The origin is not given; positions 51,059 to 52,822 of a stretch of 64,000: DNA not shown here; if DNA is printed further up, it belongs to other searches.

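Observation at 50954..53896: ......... intein splitting helicase motif V of a UvsW-like helicase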

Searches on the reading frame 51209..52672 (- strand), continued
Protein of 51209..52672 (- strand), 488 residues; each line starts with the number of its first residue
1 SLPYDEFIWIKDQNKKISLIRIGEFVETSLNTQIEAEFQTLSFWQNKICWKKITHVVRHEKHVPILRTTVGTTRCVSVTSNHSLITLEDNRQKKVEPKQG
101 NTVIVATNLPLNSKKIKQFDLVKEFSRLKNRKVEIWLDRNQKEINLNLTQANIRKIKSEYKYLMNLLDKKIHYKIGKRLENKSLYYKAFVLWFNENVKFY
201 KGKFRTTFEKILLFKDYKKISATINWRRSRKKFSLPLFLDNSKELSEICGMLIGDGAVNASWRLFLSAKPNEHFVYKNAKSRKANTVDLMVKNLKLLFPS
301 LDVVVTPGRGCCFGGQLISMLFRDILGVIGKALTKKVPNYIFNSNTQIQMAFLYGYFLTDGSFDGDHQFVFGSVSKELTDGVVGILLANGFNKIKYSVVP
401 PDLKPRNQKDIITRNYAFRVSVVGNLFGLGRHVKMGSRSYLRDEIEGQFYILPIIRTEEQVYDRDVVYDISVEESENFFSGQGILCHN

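Call 56: search_protein_families(library=ncbifam, proteins=[P0133, P0137, P0139, P0147, P0170, P0165, P0218], max_evalue=0.00001)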
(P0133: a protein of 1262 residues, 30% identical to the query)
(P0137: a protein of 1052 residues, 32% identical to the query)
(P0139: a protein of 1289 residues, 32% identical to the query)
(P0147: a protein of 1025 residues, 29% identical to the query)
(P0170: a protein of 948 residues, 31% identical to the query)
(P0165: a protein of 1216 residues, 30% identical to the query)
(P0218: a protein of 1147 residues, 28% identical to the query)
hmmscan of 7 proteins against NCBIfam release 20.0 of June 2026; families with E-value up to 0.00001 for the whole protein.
P0133 (1262 aa): 19 families
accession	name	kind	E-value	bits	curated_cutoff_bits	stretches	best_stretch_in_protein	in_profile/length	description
NF010337.0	PRK13766.1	equivalog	5e-262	871.5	610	3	2-427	2-434/781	Hef nuclease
NF040956.1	Arch_Xpf_endonucase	equivalog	5.8e-37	127.4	300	1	1051-1260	3-214/222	3'-flap repair endonuclease Xpf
NF011491.0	PRK14898.1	equivalog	1.3e-15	56.6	783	1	677-868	220-413/860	DNA-directed RNA polymerase subunit A''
NF053631.1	RNA_helic_CshA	equivalog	3e-15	56.1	646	0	21-207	27-212/434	degradosome RNA helicase CshA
NF011303.0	PRK14715.1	equivalog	5.2e-14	50.3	1585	1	688-937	1107-1358/1627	DNA-directed DNA polymerase II large subunit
NF045703.1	rSAM_Tes_intein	exception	6.3e-14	50.8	1700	1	581-861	245-535/1040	tetraether lipid synthase Tes, intein-containing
TIGR00596.1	rad1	subfamily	4.7e-12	45.1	806.65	1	1070-1260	606-812/813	DNA repair protein, RAD1 family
NF053632.1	heli_RadD_YejH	equivalog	4.7e-11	41.7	720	1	31-174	23-151/573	DNA repair helicase RadD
NF008744.0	PRK11776.1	equivalog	4.9e-11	41.9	524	0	29-204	40-215/460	ATP-dependent RNA helicase DbpA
NF011287.0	PRK14698.1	equivalog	1.1e-10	40.2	1238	1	687-882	380-574/1017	V-type ATP synthase subunit A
TIGR04121.1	DEXH_lig_assoc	equivalog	1.3e-08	33.1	850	1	11-146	8-153/804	ligase-associated DNA damage response DEXH box helicase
NF042964.1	phospholipD_antiphage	equivalog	6.6e-08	31.3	1100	0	310-392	629-712/895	phospholipase D-like domain-containing anti-phage protein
NF053636.1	DDHlcsCsdAPsy1082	equivalog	1.4e-07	30.4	890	0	22-166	32-181/512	DEAD/DEAH box helicase CsdA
NF045503.1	repair_heli_XPB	equivalog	2.5e-07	29.6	610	1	14-145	181-312/548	DNA repair helicase XPB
NF002340.1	PRK01297.1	equivalog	3.9e-07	29.2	564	0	347-425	235-307/372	ATP-dependent RNA helicase RhlB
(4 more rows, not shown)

P0137 (1052 aa): 24 families
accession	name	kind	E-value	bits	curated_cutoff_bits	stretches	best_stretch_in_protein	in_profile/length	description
NF010337.0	PRK13766.1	equivalog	4.3e-151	504.6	610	2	5-394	17-433/781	Hef nuclease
NF011303.0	PRK14715.1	equivalog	1.7e-19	68.5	1585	1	648-809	1098-1261/1627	DNA-directed DNA polymerase II large subunit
NF045703.1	rSAM_Tes_intein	exception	2.4e-17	62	1700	1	622-918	323-607/1040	tetraether lipid synthase Tes, intein-containing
NF008394.0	PRK11192.1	equivalog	1.2e-15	57.4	507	1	317-394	232-306/441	ATP-dependent RNA helicase SrmB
NF011491.0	PRK14898.1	equivalog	2.6e-14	52.2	783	1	393-816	76-390/860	DNA-directed RNA polymerase subunit A''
NF053631.1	RNA_helic_CshA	equivalog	4.1e-13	49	646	1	291-394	196-296/434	degradosome RNA helicase CshA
NF008744.0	PRK11776.1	equivalog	4.8e-13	48.5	524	0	299-394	208-301/460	ATP-dependent RNA helicase DbpA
TIGR01389.1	recQ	equivalog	5.8e-11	41.5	640.2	0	312-392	204-281/591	DNA helicase RecQ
NF045503.1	repair_heli_XPB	equivalog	6.9e-09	34.8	610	0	6-127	185-310/548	DNA repair helicase XPB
NF053632.1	heli_RadD_YejH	equivalog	9.2e-09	34.1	720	1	6-148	4-141/573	DNA repair helicase RadD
NF003157.0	PRK04132.1-2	equivalog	1.6e-08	33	1103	1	671-824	170-328/864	replication factor C small subunit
TIGR00643.1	recG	equivalog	2.3e-08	33.2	659.4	1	28-153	265-394/629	ATP-dependent DNA helicase RecG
NF002340.1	PRK01297.1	equivalog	7.9e-08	31.5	564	1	305-394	222-308/372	ATP-dependent RNA helicase RhlB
NF002654.0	PRK02362.1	equivalog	1.1e-07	30.6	887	1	14-127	34-147/739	ATP-dependent DNA helicase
TIGR04121.1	DEXH_lig_assoc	equivalog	1.4e-07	29.6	850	1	5-132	14-155/804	ligase-associated DNA damage response DEXH box helicase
TIGR01445.1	intein_Nterm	domain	2.2e-06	28.6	24.5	1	394-484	2-81/83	intein N-terminal splicing region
TIGR01443.1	intein_Cterm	domain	8.5e-06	25.9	15.6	0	899-923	1-24/24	intein C-terminal splicing region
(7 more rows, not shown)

P0139 (1289 aa): 32 families (the best 25 are shown)
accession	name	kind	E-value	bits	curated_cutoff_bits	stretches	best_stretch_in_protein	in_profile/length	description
NF010337.0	PRK13766.1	equivalog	1.1e-257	857.1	610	3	6-445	2-433/781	Hef nuclease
NF040956.1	Arch_Xpf_endonucase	equivalog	9.7e-46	156.1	300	1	1077-1288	3-215/222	3'-flap repair endonuclease Xpf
TIGR00596.1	rad1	subfamily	8e-24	84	806.65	1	1035-1285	547-810/813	DNA repair protein, RAD1 family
NF011303.0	PRK14715.1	equivalog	6.1e-20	70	1585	1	691-866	1085-1266/1627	DNA-directed DNA polymerase II large subunit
NF008394.0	PRK11192.1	equivalog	7.9e-19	67.8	507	1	37-150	42-161/441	ATP-dependent RNA helicase SrmB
NF008744.0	PRK11776.1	equivalog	2.5e-16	59.3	524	1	41-151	47-160/460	ATP-dependent RNA helicase DbpA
NF053631.1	RNA_helic_CshA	equivalog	3.3e-16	59.2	646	1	38-149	39-152/434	degradosome RNA helicase CshA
NF045703.1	rSAM_Tes_intein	exception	2.5e-15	55.4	1700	1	677-1007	324-637/1040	tetraether lipid synthase Tes, intein-containing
NF011491.0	PRK14898.1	equivalog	2.9e-14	52.1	783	0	444-546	76-181/860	DNA-directed RNA polymerase subunit A''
NF008165.0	PRK10917.1-3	equivalog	2.1e-11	43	711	1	47-179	297-422/692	ATP-dependent DNA helicase RecG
NF002340.1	PRK01297.1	equivalog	4.9e-11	42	564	1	44-151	47-164/372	ATP-dependent RNA helicase RhlB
NF008170.0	PRK10917.2-4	equivalog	6.2e-11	40.9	975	1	39-179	425-558/826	ATP-dependent DNA helicase RecG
NF008166.0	PRK10917.1-4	equivalog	1.9e-10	39.5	864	1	46-150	308-410/705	ATP-dependent DNA helicase RecG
NF001308.0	PRK00254.1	equivalog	2.9e-10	39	1216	1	29-180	33-180/720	ATP-dependent DNA helicase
TIGR00643.1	recG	equivalog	7.5e-10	38.1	659.4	1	46-149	267-368/629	ATP-dependent DNA helicase RecG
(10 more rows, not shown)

P0147 (1025 aa): 26 families (the best 25 are shown)
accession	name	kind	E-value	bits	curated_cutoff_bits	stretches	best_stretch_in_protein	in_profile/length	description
NF010337.0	PRK13766.1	equivalog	7.3e-170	566.7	610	2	1-417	2-433/781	Hef nuclease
NF011303.0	PRK14715.1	equivalog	4.2e-19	67.2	1585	1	665-908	1085-1340/1627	DNA-directed DNA polymerase II large subunit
NF011491.0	PRK14898.1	equivalog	7.5e-17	60.6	783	1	416-838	76-387/860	DNA-directed RNA polymerase subunit A''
NF008394.0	PRK11192.1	equivalog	3.1e-13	49.3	507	1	56-141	73-159/441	ATP-dependent RNA helicase SrmB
NF045703.1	rSAM_Tes_intein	exception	3.2e-12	45.1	1700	1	651-932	325-601/1040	tetraether lipid synthase Tes, intein-containing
NF008744.0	PRK11776.1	equivalog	6.3e-12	44.8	524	0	58-141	72-157/460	ATP-dependent RNA helicase DbpA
NF053631.1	RNA_helic_CshA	equivalog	7.6e-12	44.8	646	0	15-141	21-151/434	degradosome RNA helicase CshA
TIGR00643.1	recG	equivalog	1.8e-10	40.2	659.4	1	41-143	268-369/629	ATP-dependent DNA helicase RecG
NF002340.1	PRK01297.1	equivalog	8.8e-10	37.9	564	0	343-418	242-309/372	ATP-dependent RNA helicase RhlB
NF008165.0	PRK10917.1-3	equivalog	7.3e-09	34.6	711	1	41-172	297-422/692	ATP-dependent DNA helicase RecG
NF008168.0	PRK10917.2-2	equivalog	2.4e-08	32.7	718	1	41-142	398-498/795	ATP-dependent DNA helicase RecG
NF008163.0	PRK10917.1-1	equivalog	2.8e-08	32.5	796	0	41-144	301-403/692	ATP-dependent DNA helicase RecG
TIGR03817.1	DECH_helic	hypoth_equivalog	4.5e-08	31.8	874.1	1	18-142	39-168/742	helicase/secretion neighborhood putative DEAH-box helicase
NF008170.0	PRK10917.2-4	equivalog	5.3e-08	31.2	975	1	40-172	432-558/826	ATP-dependent DNA helicase RecG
NF053632.1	heli_RadD_YejH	equivalog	9.4e-08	30.8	720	0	30-172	23-151/573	DNA repair helicase RadD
TIGR01445.1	intein_Nterm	domain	1.4e-06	29.2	24.5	0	417-511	2-83/83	intein N-terminal splicing region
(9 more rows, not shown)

P0170 (948 aa): 7 families
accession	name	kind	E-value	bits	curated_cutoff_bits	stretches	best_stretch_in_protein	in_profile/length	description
NF010337.0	PRK13766.1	equivalog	5.2e-115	385.3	610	2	9-329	118-433/781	Hef nuclease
NF011491.0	PRK14898.1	equivalog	3.3e-20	71.7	783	1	327-776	75-422/860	DNA-directed RNA polymerase subunit A''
NF011303.0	PRK14715.1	equivalog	2e-14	51.7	1585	1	594-751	1112-1272/1627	DNA-directed DNA polymerase II large subunit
NF045703.1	rSAM_Tes_intein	exception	1.1e-10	39.9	1700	1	592-743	360-514/1040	tetraether lipid synthase Tes, intein-containing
NF008394.0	PRK11192.1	equivalog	1.5e-06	27.3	507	0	241-329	234-306/441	ATP-dependent RNA helicase SrmB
NF042964.1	phospholipD_antiphage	equivalog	5.7e-06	24.9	1100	0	204-327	630-752/895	phospholipase D-like domain-containing anti-phage protein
NF038317.1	DISARM_DrmD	equivalog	6.5e-06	24.7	610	0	185-327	425-570/1021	DISARM system SNF2-like helicase DrmD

P0165 (1216 aa): 5 families
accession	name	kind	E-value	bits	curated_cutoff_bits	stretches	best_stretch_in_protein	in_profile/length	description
NF011491.0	PRK14898.1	equivalog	1.9e-18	66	783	1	418-828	76-380/860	DNA-directed RNA polymerase subunit A''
TIGR04095.1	dnd_restrict_1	equivalog_domain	3.1e-14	52.8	600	1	93-294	3-204/451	DNA phosphorothioation system restriction enzyme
NF045503.1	repair_heli_XPB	equivalog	4.7e-09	35.3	610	1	94-310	179-385/548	DNA repair helicase XPB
NF046051.1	restrict_EcoAI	equivalog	3.9e-07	28.8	550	1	94-314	153-363/768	EcoAI/FtnUII family type I restriction enzme subunit R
NF038098.1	GyrA_w_intein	exception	7.5e-06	24.1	1850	0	737-867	290-422/1232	intein-containing DNA gyrase subunit A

P0218 (1147 aa): 9 families
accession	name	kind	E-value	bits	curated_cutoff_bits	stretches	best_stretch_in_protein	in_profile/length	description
NF005852.0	PRK07773.1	equivalog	9.3e-21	73.8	780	2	231-273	785-827/886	replicative DNA helicase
NF011491.0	PRK14898.1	equivalog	3.1e-13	48.7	783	0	799-960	228-375/860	DNA-directed RNA polymerase subunit A''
TIGR01443.1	intein_Cterm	domain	8e-11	41.8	15.6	1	252-273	2-24/24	intein C-terminal splicing region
NF038098.1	GyrA_w_intein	exception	1e-09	36.9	1850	0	235-298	499-564/1232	intein-containing DNA gyrase subunit A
NF011418.0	PRK14845.1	equivalog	4.9e-08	31.2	756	0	236-279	438-481/1049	translation initiation factor IF-2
NF045703.1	rSAM_Tes_intein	exception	1.1e-06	26.8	1700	1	802-1055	357-609/1040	tetraether lipid synthase Tes, intein-containing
TIGR01445.1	intein_Nterm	domain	2.7e-06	28.3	24.5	0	135-208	1-83/83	intein N-terminal splicing region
NF038162.1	RtcB_rel_intein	exception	2.7e-06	25.7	1150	0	236-273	539-579/961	intein-containing RtcB family protein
NF011302.0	PRK14714.1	equivalog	6.1e-06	24.1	1791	0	162-272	984-1100/1350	DNA-directed DNA polymerase II large subunit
